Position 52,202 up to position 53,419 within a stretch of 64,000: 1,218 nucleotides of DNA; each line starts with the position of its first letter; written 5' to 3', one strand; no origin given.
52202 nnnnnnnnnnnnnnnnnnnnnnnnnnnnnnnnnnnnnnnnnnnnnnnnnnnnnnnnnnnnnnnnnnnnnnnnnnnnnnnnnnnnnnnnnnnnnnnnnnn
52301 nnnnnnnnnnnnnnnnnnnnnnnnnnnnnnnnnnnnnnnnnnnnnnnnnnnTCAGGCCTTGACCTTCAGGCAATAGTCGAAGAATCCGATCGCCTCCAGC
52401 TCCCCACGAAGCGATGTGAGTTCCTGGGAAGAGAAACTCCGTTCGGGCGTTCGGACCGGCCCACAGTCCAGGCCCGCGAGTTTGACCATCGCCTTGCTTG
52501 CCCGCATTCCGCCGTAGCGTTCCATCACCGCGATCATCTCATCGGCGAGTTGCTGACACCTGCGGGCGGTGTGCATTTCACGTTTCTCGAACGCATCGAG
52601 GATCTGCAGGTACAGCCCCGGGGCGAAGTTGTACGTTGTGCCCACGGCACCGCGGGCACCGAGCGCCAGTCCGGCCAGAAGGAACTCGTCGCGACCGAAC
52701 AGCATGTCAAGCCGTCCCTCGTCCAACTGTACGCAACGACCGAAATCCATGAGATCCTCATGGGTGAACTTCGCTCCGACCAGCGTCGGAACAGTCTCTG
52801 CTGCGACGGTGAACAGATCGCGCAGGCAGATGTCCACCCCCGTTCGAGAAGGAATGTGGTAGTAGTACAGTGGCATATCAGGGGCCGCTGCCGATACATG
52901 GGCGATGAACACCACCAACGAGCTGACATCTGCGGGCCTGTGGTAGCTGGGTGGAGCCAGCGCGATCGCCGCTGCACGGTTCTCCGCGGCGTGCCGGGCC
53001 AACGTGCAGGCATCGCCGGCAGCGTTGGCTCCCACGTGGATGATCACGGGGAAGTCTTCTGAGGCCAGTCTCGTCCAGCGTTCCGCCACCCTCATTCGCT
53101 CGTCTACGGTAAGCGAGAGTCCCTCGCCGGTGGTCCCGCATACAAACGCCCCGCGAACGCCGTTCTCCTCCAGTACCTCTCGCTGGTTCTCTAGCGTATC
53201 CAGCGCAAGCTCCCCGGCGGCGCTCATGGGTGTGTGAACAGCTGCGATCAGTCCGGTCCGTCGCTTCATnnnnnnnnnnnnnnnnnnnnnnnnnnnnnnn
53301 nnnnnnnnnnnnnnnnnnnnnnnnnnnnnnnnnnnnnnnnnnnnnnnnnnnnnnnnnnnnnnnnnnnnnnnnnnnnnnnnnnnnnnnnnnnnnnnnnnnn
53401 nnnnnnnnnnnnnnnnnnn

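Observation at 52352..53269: NanA-type lyase carrying the DapA-type Arg, inserted inside the peptidoglycan operon: possible non-orthologous DHDPS for meso-DAP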

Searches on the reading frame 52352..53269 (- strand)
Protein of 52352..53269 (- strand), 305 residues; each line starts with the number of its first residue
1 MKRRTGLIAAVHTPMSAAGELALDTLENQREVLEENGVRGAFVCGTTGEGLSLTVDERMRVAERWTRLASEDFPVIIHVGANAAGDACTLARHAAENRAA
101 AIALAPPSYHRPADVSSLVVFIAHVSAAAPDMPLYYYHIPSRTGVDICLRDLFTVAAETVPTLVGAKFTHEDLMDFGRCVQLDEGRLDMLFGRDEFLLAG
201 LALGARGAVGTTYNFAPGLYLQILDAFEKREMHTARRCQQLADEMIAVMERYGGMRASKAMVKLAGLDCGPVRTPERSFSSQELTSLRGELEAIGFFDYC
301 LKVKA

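Call 3: search_protein_families(library=ncbifam, proteins=[window:52352-53269:-], max_evalue=0.001)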
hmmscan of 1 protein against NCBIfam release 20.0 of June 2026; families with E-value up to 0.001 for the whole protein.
window:52352-53269:- (305 aa): 7 families
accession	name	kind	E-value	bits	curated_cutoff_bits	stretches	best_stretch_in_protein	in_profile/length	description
NF003164.0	PRK04147.1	equivalog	1.1e-35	123.4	281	1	4-288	4-284/294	N-acetylneuraminate lyase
TIGR00674.1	dapA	equivalog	7.7e-34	116.8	206.15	1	7-267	2-258/286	4-hydroxy-tetrahydrodipicolinate synthase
NF040954.1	Arch_KDGaldase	equivalog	4.1e-29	101.8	390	1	7-294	3-281/288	bifunctional 2-dehydro-3-deoxy-phosphogluconate/2-dehydro-3-deoxy-6-phosphogalactonate aldolase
TIGR02313.1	HpaI-NOT-DapA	exception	1.3e-28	99.7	396.7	1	6-237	3-232/294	2,4-dihydroxyhept-2-ene-1,7-dioic acid aldolase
TIGR00683.1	nanA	equivalog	1.3e-25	90.3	382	1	6-283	3-277/293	N-acetylneuraminate lyase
NF002958.0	PRK03620.1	subfamily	7.5e-22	77.5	278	1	5-288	12-293/307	5-dehydro-4-deoxyglucarate dehydratase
TIGR03249.1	KdgD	equivalog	1.9e-14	53.5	373.95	1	4-288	9-292/299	5-dehydro-4-deoxyglucarate dehydratase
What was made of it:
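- On N-acetylneuraminate lyase (NAL/NPL, EC 4.1.3.3): NF003164 scores 123.4 against 281 and TIGR00683 scores 90.3 against 382 (call 3).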

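Call 4: search_protein_families(library=pfam, proteins=[window:52352-53269:-])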
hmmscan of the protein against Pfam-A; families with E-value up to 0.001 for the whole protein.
window:52352-53269:- (305 aa): 1 family
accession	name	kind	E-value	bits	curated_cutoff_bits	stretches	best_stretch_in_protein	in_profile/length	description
PF00701.28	DHDPS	-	4.3e-43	147.6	22.1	1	5-293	3-288/289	Dihydrodipicolinate synthetase family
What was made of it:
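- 52352..53269 (-): NPL-type N-acetylneuraminate lyase-like gene (305 aa, class I aldolase, DHDPS/NAL superfamily). PF00701 E=4.3e-43 (call 4).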

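Call 5: search_solved_structures(query=window:52352-53269:-, max_evalue=0.00001, show_alignments=3)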
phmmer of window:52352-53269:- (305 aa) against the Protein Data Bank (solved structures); distinct sequences matched with E-value up to 0.00001: 138 (the best 60 are shown).
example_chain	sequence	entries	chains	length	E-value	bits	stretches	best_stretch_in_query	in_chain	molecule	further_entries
6h4e_A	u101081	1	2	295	7.3e-61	209.1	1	4-295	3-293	Putative N-acetylneuraminate lyase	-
6arh_A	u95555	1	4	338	5.7e-60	206.1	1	2-299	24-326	N-acetylneuraminate lyase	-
5afd_A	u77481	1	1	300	2.5e-58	200.8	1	1-297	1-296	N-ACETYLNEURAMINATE LYASE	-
6rab_A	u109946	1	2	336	4.7e-31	111.3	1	4-284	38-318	Putative N-acetylneuraminate lyase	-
6rb7_A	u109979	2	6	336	3.1e-30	108.6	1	4-284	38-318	Putative N-acetylneuraminate lyase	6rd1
4xky_A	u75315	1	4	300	6.8e-25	91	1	5-287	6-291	Dihydrodipicolinate synthase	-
5j5d_A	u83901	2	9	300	1.9e-24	89.6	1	6-294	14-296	4-hydroxy-tetrahydrodipicolinate synthase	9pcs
1xxx_A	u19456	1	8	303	1.9e-24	89.6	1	6-294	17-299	Dihydrodipicolinate synthase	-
3cpr_A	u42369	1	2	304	2.2e-24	89.4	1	9-295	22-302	Dihydrodipicolinate synthetase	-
3l21_A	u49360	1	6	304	8.5e-24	87.5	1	6-294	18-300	Dihydrodipicolinate synthase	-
3pud_A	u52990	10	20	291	9.5e-24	87.3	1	6-235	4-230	Dihydrodipicolinate synthase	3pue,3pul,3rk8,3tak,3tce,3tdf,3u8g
2ehh_A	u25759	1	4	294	1.4e-23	86.8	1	6-247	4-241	Dihydrodipicolinate synthase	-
3lcw_A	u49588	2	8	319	2.2e-22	82.8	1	5-263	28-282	N-acetylneuraminate lyase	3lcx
1hl2_A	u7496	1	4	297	3.9e-22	82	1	5-264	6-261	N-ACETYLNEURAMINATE LYASE SUBUNIT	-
4n4p_A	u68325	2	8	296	5.2e-22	81.6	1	5-284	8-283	Acylneuraminate lyase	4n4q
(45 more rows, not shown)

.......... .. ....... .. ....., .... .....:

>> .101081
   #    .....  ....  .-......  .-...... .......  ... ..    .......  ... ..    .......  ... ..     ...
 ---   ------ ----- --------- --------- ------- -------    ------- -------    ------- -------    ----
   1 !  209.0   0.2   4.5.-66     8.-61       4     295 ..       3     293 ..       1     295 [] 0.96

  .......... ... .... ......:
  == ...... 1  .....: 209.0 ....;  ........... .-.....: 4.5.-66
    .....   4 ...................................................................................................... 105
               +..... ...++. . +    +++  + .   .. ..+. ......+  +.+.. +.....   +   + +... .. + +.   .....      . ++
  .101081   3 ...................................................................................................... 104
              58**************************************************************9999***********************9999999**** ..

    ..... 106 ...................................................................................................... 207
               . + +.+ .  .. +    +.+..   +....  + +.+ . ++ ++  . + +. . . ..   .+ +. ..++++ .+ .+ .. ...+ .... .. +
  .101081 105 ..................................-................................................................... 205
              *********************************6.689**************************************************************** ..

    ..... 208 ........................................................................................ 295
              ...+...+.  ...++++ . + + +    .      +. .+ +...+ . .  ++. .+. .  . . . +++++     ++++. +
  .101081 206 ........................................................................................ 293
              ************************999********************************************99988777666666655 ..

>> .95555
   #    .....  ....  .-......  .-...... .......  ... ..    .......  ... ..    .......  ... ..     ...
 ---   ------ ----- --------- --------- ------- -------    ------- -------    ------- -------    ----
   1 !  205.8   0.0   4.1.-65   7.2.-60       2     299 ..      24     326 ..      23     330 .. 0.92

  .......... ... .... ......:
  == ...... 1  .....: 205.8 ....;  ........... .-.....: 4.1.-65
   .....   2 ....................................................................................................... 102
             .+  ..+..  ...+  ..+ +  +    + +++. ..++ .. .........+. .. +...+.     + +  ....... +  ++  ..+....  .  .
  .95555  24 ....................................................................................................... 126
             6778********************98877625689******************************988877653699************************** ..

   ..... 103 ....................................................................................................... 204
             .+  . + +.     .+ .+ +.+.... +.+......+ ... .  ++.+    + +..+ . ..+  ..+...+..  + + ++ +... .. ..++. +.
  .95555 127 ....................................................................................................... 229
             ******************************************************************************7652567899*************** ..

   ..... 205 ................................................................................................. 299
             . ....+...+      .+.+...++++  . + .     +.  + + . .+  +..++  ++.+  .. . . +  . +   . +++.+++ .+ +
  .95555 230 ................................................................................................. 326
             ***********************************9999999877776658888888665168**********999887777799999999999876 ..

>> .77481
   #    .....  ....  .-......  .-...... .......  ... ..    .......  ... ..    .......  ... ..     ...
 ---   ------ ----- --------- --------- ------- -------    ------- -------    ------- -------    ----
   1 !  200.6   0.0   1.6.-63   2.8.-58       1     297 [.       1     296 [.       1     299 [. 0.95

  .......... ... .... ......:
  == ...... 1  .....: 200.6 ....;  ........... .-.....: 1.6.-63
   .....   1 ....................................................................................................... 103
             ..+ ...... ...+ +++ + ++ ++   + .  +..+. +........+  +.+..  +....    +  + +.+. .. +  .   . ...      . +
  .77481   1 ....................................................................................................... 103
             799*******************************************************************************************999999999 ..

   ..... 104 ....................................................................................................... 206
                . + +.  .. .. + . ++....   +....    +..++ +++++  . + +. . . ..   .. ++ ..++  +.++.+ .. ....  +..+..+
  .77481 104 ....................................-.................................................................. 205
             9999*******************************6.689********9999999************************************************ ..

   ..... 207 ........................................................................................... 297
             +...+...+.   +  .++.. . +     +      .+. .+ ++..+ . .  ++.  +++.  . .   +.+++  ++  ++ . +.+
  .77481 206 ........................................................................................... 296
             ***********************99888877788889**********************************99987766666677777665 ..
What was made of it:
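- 52352..53269 (-): Best PDB sequence hits are NALs: 6h4e, human 6arh and 5afd at E~1e-60, against DapA at ~1e-24 (call 5).
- Family assignment. phmmer against PDB gives NALs 6h4e, 6arh and 5afd at E 7e-61 to 2.5e-58, and DapA structures at about 1e-24 or weaker (call 5).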

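Call 6: find_homologous_proteins(query=window:52352-53269:-, max_evalue=1e-20)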
Query window:52352-53269:- (305 aa): 4396 proteins with E <= 1e-20 among 8000 candidates; the best 120 are listed.
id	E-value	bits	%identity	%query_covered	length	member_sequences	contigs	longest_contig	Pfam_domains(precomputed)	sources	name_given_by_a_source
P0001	3.4e-198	675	99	100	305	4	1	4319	PF00701.29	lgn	-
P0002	2.7e-145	501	90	81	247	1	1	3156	PF00701.29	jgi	jgi:N-acetylneuraminate lyase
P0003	1.5e-102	361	56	97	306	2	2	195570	PF00701.29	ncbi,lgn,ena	-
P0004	7.8e-102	358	56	99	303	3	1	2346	PF00701.29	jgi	jgi:N-acetylneuraminate lyase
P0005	5.0e-101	356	57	98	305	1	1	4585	PF00701.29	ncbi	-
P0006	6.8e-100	352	56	98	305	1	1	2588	PF00701.29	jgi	-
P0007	8.3e-100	352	54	100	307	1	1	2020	PF00701.29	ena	-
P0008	1.8e-99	351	54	99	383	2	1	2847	PF00701.29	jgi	jgi:N-acetylneuraminate lyase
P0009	2.1e-99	350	55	99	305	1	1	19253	PF00701.29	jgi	jgi:N-acetylneuraminate lyase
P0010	2.2e-99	350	55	97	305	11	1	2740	PF00701.29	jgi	-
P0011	2.7e-99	350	55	98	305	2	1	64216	PF00701.29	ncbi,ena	-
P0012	5.5e-99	349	55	97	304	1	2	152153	PF00701.29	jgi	-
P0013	6.6e-99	349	54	97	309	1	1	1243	PF00701.29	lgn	-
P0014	7.6e-99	349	55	98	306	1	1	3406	PF00701.29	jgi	jgi:N-acetylneuraminate lyase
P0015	1.0e-98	348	55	98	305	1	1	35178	PF00701.29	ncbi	-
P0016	1.2e-98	348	54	99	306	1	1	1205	PF00701.29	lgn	-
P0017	2.3e-98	347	54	99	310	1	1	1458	PF00701.29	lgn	-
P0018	3.8e-98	346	55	98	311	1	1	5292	PF00701.29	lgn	-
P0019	5.6e-98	346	55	99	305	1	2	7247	PF00701.29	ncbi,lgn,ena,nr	ncbi:MAG: hypothetical protein AMK73_09475 [Planctomycetes bacterium SM23_32]|nr:MAG: hypothetical p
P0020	7.6e-98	345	54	98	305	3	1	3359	PF00701.29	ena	-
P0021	1.2e-97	345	53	99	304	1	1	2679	PF00701.29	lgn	-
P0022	1.2e-97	345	54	98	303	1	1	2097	PF00701.29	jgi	jgi:N-acetylneuraminate lyase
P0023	1.2e-97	345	55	98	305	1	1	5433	PF00701.29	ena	-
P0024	1.3e-97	345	55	97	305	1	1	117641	PF00701.29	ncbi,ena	-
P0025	1.3e-97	345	55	99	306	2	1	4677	PF00701.29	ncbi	-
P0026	1.4e-97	344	54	99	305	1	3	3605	PF00701.29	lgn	-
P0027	1.6e-97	344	56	98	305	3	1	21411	PF00701.29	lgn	-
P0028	1.9e-97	344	55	97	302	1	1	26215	PF00701.29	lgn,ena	-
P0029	2.4e-97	344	54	98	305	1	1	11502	PF00701.29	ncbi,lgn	-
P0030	2.6e-97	344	54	97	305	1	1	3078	PF00701.29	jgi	-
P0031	2.9e-97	343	55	99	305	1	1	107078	PF00701.29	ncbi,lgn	ncbi:MAG: dihydrodipicolinate synthase family protein [Candidatus Brocadiia bacterium]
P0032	3.1e-97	343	54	97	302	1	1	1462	PF00701.29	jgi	-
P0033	3.6e-97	343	55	97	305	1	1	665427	PF00701.29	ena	-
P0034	3.8e-97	343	54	97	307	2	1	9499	PF00701.29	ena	-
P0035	5.0e-97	343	52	99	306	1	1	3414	PF00701.29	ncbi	-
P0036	5.1e-97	343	54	99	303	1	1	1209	PF00701.29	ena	-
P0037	5.4e-97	343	53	98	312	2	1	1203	PF00701.29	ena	-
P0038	5.9e-97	342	54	98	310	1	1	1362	PF00701.29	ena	-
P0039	6.1e-97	342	54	98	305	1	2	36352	PF00701.29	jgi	-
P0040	6.5e-97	342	54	99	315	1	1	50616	PF00701.29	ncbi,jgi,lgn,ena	-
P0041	6.7e-97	342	53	99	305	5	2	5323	PF00701.29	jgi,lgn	jgi:N-acetylneuraminate lyase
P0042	8.1e-97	342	54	98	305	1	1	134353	PF00701.29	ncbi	ncbi:MAG: dihydrodipicolinate synthase family protein [Planctomycetota bacterium]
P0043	8.4e-97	342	54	99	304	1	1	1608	PF00701.29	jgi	jgi:N-acetylneuraminate lyase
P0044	1.0e-96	342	54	98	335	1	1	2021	PF00701.29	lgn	-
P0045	1.0e-96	342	52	99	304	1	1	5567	PF00701.29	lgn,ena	-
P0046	1.1e-96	342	51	99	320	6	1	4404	PF00701.29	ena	-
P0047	1.6e-96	341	54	98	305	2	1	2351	PF00701.29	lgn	-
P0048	1.8e-96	341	53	99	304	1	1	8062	PF00701.29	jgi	jgi:N-acetylneuraminate lyase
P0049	1.9e-96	341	55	97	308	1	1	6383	PF00701.29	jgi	-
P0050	2.0e-96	341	54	98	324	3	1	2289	PF00701.29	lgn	-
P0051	2.2e-96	341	53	99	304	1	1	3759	PF00701.29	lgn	-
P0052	2.5e-96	340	54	98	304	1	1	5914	PF00701.29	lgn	-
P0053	2.7e-96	340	53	99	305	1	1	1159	PF00701.29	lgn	-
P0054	3.1e-96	340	54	98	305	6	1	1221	PF00701.29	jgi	jgi:N-acetylneuraminate lyase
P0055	3.2e-96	340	52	99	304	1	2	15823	PF00701.29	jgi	jgi:N-acetylneuraminate lyase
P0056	3.8e-96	340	53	97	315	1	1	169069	PF00701.29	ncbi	-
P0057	5.9e-96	339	55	96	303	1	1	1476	PF00701.29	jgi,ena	-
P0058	6.8e-96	339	54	99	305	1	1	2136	PF00701.29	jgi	jgi:N-acetylneuraminate lyase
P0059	6.9e-96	339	53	99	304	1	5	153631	PF00701.29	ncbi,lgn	-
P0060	7.7e-96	339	53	99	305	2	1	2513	PF00701.29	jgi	jgi:N-acetylneuraminate lyase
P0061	8.6e-96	339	54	99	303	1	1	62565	PF00701.29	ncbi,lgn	-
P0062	9.7e-96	338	53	99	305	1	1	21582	PF00701.29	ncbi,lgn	-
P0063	1.3e-95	338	54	97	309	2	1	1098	PF00701.29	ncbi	-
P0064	1.3e-95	338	53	99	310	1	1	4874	PF00701.29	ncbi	-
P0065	1.3e-95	338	52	99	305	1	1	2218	PF00701.29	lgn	-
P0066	1.4e-95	338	52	97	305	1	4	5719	PF00701.29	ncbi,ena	-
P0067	1.5e-95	338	53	98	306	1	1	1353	PF00701.29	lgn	-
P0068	1.7e-95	338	53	97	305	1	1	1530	PF00701.29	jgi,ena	-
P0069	1.9e-95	337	54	99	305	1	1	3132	PF00701.29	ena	-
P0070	2.0e-95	337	55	97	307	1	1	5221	PF00701.29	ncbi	-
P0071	2.3e-95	337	54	98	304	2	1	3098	PF00701.29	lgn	-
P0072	2.4e-95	337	54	98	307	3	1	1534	PF00701.29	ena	-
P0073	2.4e-95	337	54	99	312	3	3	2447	PF00701.29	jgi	jgi:N-acetylneuraminate lyase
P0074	3.0e-95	337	53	98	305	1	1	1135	PF00701.29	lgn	-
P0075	3.2e-95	337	54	98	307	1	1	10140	PF00701.29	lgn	-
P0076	3.2e-95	337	51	99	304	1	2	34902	PF00701.29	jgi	jgi:N-acetylneuraminate lyase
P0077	3.6e-95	337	54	97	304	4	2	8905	PF00701.29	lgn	-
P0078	3.7e-95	336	52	99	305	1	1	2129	PF00701.29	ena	-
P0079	4.1e-95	336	54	99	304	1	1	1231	PF00701.29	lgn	-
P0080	4.2e-95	336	52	98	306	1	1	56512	PF00701.29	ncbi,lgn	-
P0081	4.2e-95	336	53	99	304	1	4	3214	PF00701.29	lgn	-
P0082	4.9e-95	336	54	97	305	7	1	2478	PF00701.29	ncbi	-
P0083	7.1e-95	336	56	97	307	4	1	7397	PF00701.29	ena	-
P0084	7.1e-95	336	52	99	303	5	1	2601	PF00701.29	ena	-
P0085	7.2e-95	336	54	98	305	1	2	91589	PF00701.29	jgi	jgi:N-acetylneuraminate lyase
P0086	7.6e-95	335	52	99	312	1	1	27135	PF00701.29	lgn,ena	-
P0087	7.7e-95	335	52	98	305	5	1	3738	PF00701.29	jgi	-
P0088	7.8e-95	335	53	100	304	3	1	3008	PF00701.29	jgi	jgi:N-acetylneuraminate lyase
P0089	8.2e-95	335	53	97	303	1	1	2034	PF00701.29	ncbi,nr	ncbi:dihydrodipicolinate synthase family protein, partial [bacterium]|nr:dihydrodipicolinate synthas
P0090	8.5e-95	335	53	98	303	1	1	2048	PF00701.29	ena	-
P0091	8.6e-95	335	52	98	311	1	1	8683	PF00701.29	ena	-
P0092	8.9e-95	335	54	97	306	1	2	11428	PF00701.29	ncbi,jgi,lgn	-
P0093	9.4e-95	335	53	99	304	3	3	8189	PF00701.29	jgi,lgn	jgi:N-acetylneuraminate lyase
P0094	1.0e-94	335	52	98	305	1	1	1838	PF00701.29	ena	-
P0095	1.1e-94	335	52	98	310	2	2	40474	PF00701.29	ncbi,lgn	ncbi:MAG: dihydrodipicolinate synthase family protein [Armatimonadota bacterium]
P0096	1.1e-94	335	54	98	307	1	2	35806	PF00701.29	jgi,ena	-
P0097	1.1e-94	335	54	99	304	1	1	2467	PF00701.29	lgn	-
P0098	1.2e-94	335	54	98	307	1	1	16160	PF00701.29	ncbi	-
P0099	1.2e-94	335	53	99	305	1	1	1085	PF00701.29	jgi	jgi:N-acetylneuraminate lyase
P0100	1.2e-94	335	54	98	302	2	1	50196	PF00701.29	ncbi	-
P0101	1.3e-94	335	51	98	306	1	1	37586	PF00701.29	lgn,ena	-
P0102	1.5e-94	335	52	98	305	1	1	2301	PF00701.29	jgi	jgi:N-acetylneuraminate lyase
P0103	1.5e-94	335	55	99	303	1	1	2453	PF00701.29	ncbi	-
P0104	1.5e-94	334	52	99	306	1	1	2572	PF00701.29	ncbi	-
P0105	1.6e-94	334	53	98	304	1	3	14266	PF00701.29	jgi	jgi:N-acetylneuraminate lyase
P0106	1.8e-94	334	53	98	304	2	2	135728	PF00701.29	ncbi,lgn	-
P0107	1.9e-94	334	52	98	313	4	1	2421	PF00701.29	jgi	jgi:N-acetylneuraminate lyase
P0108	1.9e-94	334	52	99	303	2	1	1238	PF00701.29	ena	-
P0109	2.3e-94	334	53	99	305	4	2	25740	PF00701.29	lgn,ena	-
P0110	2.7e-94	334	53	99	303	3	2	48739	PF00701.29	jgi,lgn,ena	jgi:N-acetylneuraminate lyase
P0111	3.0e-94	334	50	99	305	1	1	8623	PF00701.29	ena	-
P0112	3.3e-94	333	53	98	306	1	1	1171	PF00701.29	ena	-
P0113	3.4e-94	333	53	97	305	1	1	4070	PF00701.29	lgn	-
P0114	3.6e-94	333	53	98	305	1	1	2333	PF00701.29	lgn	-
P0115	3.6e-94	333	52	97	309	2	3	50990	PF00701.29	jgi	-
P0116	3.9e-94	333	53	98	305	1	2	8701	PF00701.29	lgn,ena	-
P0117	3.9e-94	333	53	98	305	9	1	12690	PF00701.29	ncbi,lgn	-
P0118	4.0e-94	333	50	99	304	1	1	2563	PF00701.29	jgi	jgi:N-acetylneuraminate lyase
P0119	4.2e-94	333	52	98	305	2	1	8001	PF00701.29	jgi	jgi:N-acetylneuraminate lyase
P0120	4.5e-94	333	51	99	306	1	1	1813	PF00701.29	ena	-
